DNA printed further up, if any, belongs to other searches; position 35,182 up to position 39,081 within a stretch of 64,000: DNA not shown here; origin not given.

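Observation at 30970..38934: Intronless 8-kb DOCK-family GEF with an N-terminal ankyrin-like segment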

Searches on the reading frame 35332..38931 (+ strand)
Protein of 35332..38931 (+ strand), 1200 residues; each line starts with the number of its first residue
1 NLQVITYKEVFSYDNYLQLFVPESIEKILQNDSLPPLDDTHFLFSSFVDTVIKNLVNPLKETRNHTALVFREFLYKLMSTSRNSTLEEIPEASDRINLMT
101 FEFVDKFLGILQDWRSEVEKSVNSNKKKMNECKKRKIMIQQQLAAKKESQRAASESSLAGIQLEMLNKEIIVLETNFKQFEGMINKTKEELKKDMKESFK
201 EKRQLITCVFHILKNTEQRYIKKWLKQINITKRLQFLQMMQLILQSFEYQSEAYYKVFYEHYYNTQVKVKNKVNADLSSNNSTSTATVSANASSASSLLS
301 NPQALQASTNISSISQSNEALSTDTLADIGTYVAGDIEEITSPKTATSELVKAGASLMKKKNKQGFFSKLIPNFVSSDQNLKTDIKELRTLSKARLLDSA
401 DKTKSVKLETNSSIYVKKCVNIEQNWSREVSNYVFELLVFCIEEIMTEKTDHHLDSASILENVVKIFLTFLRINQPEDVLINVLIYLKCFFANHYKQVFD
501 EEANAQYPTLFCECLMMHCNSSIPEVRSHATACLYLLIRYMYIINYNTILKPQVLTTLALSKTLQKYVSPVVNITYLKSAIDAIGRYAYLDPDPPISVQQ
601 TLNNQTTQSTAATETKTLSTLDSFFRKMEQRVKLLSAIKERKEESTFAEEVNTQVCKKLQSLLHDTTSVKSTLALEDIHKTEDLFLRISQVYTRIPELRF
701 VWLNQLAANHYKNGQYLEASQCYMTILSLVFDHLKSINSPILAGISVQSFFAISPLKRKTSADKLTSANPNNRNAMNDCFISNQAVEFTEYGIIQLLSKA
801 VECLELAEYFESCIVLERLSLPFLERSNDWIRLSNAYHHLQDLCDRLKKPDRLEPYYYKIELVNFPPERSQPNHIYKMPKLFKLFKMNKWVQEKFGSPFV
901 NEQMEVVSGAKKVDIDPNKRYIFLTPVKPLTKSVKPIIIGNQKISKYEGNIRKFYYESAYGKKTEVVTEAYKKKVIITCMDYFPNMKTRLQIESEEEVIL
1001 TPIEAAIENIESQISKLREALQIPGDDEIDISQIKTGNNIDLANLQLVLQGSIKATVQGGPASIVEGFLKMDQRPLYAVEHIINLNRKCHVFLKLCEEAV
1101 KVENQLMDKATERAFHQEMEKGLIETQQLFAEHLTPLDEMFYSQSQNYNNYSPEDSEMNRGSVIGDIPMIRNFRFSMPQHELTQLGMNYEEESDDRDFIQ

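Call 51: search_protein_representatives(protein=window:35332-38931:+)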
Query: 1200 residues. Proteins with E-value up to 0.001 (for the whole library): 662; up to 1e-10: 380; up to 1e-30: 81. The best 150 are listed.
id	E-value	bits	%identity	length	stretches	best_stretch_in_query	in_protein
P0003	0.0e+00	1791.7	71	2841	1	1-1194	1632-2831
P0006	0.0e+00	1209.1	67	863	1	346-1194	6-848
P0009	3.1e-109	382.8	39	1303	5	454-871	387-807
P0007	6.2e-108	378.5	40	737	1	471-1168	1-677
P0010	5.4e-103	362.2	37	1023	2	453-1141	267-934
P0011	4.2e-98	345.9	34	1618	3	415-930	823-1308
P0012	9.8e-96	338.1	34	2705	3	601-942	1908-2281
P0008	2.3e-92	326.9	43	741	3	947-1140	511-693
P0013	8.4e-90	318.5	32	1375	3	644-1135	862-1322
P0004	9.0e-87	308.4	53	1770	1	1-296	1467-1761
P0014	5.4e-75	269.4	38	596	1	638-1136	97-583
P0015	5.3e-72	259.5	34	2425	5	759-1135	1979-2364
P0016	1.4e-66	241.6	31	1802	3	644-1134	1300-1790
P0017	1.2e-64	235.1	33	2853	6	620-842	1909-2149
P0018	1.5e-50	188.5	26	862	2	414-1022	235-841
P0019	8.6e-50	186.0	27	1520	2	402-1135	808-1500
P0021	5.5e-48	180.0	28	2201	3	640-1137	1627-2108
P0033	5.1e-42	160.2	29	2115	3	644-1123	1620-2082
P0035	3.8e-41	157.4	26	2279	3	444-1039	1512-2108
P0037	5.6e-41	156.8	28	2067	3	644-1134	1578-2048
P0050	8.6e-36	139.6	29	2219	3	643-1132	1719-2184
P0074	6.7e-32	126.7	26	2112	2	640-1126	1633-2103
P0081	3.4e-31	124.4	28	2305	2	456-1123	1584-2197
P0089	5.8e-30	120.3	30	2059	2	677-1094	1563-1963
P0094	2.8e-29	118.1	28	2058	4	792-1140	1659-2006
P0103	8.2e-29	116.5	27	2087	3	644-1135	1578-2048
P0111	1.2e-27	112.7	28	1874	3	653-1128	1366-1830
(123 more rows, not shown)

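Call 53: search_protein_families(library=pfam, proteins=[P0012, P0015, P0017, P0010], max_evalue=0.01)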
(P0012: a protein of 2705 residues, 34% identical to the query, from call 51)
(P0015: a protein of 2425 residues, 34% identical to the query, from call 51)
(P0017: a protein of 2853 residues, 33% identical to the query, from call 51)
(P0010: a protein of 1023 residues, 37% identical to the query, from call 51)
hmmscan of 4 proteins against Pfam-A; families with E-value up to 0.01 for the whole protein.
P0012 (2705 aa): 3 families
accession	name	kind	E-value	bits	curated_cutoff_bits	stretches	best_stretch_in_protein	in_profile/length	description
PF06920.19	DHR-2_Lobe_A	-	7e-28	98.3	26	2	2086-2184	52-153/154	DHR-2, Lobe A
PF20421.4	DHR-2_Lobe_C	-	7.6e-17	61.6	26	1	2524-2613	11-100/103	DHR-2, Lobe C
PF20422.3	DHR-2_Lobe_B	-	7.7e-05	23.1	26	0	2431-2480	32-75/77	DHR-2, Lobe B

P0015 (2425 aa): 5 families
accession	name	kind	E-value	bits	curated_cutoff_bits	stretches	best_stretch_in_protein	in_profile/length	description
PF06920.19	DHR-2_Lobe_A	-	3.8e-28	99.2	26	1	1874-2066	1-152/154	DHR-2, Lobe A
PF20421.4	DHR-2_Lobe_C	-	4.8e-19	68.6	26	1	2263-2354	5-95/103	DHR-2, Lobe C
PF20422.3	DHR-2_Lobe_B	-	9.3e-16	58.1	26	1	2139-2222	2-75/77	DHR-2, Lobe B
PF14429.12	DOCK-C2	-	6.7e-15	56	33.6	1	571-704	3-135/187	C2 domain in Dock180 and Zizimin proteins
PF05308.16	Mito_fiss_reg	-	0.00067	20.4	26.3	0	1197-1297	123-223/244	Mitochondrial fission regulator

P0017 (2853 aa): 4 families
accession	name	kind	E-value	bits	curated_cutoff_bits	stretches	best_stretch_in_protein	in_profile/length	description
PF06920.19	DHR-2_Lobe_A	-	5.6e-25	88.9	26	1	1982-2154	1-152/154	DHR-2, Lobe A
PF14429.12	DOCK-C2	-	1.8e-20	74.1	33.6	1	775-980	2-177/187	C2 domain in Dock180 and Zizimin proteins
PF20421.4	DHR-2_Lobe_C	-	5.5e-15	55.6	26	1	2600-2705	7-99/103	DHR-2, Lobe C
PF20422.3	DHR-2_Lobe_B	-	0.001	19.5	26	0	2449-2489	33-76/77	DHR-2, Lobe B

P0010 (1023 aa): 3 families
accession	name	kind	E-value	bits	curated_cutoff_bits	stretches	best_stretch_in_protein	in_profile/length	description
PF06920.19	DHR-2_Lobe_A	-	4e-29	102.4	26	1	480-633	1-152/154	DHR-2, Lobe A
PF20421.4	DHR-2_Lobe_C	-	7.6e-18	64.8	26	1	825-919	2-96/103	DHR-2, Lobe C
PF20422.3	DHR-2_Lobe_B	-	4.1e-15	56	26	1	698-790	3-77/77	DHR-2, Lobe B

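Call 54: search_protein_families(library=pfam, proteins=[P0011, P0016, P0013, P0009, P0021], max_evalue=0.01)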
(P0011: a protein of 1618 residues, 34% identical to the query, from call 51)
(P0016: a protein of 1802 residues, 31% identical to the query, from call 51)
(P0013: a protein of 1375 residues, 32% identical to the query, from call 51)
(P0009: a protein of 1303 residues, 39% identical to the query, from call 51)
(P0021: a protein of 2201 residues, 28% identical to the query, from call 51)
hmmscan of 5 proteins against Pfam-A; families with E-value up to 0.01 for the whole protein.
P0011 (1618 aa): 4 families
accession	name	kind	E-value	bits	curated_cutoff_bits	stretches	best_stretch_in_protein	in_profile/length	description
PF06920.19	DHR-2_Lobe_A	-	2.8e-25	89.9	26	1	1067-1222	1-153/154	DHR-2, Lobe A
PF14429.12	DOCK-C2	-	2e-20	74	33.6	1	51-201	5-149/187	C2 domain in Dock180 and Zizimin proteins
PF20421.4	DHR-2_Lobe_C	-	1.4e-17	64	26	1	1441-1540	2-101/103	DHR-2, Lobe C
PF20422.3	DHR-2_Lobe_B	-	2.5e-14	53.6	26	2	1349-1405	24-76/77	DHR-2, Lobe B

P0016 (1802 aa): 4 families
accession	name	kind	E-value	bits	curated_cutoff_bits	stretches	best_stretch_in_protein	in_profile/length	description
PF06920.19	DHR-2_Lobe_A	-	1.9e-29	103.4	26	1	1338-1501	1-153/154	DHR-2, Lobe A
PF14429.12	DOCK-C2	-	4e-26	92.5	33.6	1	384-554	2-183/187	C2 domain in Dock180 and Zizimin proteins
PF20422.3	DHR-2_Lobe_B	-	4.1e-17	62.5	26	1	1568-1647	2-76/77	DHR-2, Lobe B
PF20421.4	DHR-2_Lobe_C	-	1.8e-15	57.2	26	1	1685-1787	4-101/103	DHR-2, Lobe C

P0013 (1375 aa): 5 families
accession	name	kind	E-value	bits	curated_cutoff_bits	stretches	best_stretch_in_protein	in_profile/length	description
PF06920.19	DHR-2_Lobe_A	-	5.8e-23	82.4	26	1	901-1051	2-152/154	DHR-2, Lobe A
PF20421.4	DHR-2_Lobe_C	-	2.7e-19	69.5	26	1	1219-1315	2-98/103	DHR-2, Lobe C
PF20422.3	DHR-2_Lobe_B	-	2.5e-13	50.4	26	1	1112-1181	3-74/77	DHR-2, Lobe B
PF14429.12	DOCK-C2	-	3.9e-11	43.7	33.6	1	2-100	68-175/187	C2 domain in Dock180 and Zizimin proteins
PF02985.28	HEAT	-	0.00062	20.2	23.5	0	368-394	1-27/31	HEAT repeat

P0009 (1303 aa): 3 families
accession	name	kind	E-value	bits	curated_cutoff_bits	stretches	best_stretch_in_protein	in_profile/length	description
PF06920.19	DHR-2_Lobe_A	-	2.7e-28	99.7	26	1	611-777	1-150/154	DHR-2, Lobe A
PF20421.4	DHR-2_Lobe_C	-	5.3e-26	91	26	1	1096-1188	6-98/103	DHR-2, Lobe C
PF20422.3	DHR-2_Lobe_B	-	2.1e-05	24.9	26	1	886-985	12-76/77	DHR-2, Lobe B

P0021 (2201 aa): 4 families
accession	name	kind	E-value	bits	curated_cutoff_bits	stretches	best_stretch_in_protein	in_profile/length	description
PF06920.19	DHR-2_Lobe_A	-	2.4e-41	142.1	26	1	1667-1824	1-153/154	DHR-2, Lobe A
PF20421.4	DHR-2_Lobe_C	-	6.3e-30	103.6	26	1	2005-2104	3-103/103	DHR-2, Lobe C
PF20422.3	DHR-2_Lobe_B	-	7.3e-27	93.7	26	1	1893-1968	1-76/77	DHR-2, Lobe B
PF14429.12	DOCK-C2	-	1.5e-24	87.4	33.6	1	563-702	4-133/187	C2 domain in Dock180 and Zizimin proteins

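Call 55: list_cluster_members(proteins=[P0009, P0010, P0011, P0012, P0013, P0015, P0016, P0017, P0019, P0021])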
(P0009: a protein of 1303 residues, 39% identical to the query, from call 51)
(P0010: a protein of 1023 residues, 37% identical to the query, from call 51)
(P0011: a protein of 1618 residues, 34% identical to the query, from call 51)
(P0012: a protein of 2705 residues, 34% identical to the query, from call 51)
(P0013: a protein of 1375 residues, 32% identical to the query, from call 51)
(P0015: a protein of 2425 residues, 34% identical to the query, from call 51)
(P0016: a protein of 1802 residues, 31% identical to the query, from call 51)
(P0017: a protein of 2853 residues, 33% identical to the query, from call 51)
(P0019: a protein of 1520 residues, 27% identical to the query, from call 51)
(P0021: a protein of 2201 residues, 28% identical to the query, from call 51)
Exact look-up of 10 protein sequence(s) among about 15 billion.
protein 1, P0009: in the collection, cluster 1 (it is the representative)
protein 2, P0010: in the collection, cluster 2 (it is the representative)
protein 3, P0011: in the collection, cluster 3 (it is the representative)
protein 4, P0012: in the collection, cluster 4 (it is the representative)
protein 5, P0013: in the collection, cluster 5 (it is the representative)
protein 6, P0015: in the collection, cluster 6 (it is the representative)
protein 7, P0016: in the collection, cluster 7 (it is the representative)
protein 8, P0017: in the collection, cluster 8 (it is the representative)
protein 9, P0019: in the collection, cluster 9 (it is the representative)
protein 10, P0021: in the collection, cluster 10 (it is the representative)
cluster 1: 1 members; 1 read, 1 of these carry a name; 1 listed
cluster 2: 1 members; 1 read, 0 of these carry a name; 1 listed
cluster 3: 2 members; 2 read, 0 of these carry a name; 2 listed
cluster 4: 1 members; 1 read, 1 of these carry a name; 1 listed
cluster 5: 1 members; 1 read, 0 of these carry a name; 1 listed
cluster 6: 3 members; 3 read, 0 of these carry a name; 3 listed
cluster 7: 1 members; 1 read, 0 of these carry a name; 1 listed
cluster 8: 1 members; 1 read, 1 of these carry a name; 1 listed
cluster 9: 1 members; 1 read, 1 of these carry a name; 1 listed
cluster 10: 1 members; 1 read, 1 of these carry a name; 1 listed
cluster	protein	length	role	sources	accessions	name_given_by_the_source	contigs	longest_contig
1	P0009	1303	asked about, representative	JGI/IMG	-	tetratricopeptide (TPR) repeat protein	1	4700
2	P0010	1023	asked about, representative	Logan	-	-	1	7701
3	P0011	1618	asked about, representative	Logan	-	-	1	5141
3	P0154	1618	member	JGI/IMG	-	-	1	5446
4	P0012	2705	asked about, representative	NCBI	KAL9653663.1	hypothetical protein ABK040_009139 [Willaertia magna]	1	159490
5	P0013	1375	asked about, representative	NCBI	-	-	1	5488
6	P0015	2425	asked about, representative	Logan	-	-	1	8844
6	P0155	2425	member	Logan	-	-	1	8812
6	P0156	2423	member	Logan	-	-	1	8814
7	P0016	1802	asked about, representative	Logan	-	-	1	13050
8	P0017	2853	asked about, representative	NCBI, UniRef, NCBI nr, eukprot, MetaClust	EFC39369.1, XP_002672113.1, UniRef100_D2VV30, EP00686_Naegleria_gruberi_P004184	dedicator of cytokinesis [Naegleria gruberi] | Dedicator of cytokinesis n=1 Tax=Naegleria gruberi TaxID=5762 RepID=D2VV30_NAEGR | XP_002672113.1 dedicator of cytokinesis [Naegleria gruberi strain NEG-M]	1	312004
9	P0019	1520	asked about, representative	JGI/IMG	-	hypothetical protein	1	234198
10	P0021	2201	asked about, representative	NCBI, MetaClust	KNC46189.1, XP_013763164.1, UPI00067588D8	Dock9 protein, partial [Thecamonas trahens ATCC 50062] | status=active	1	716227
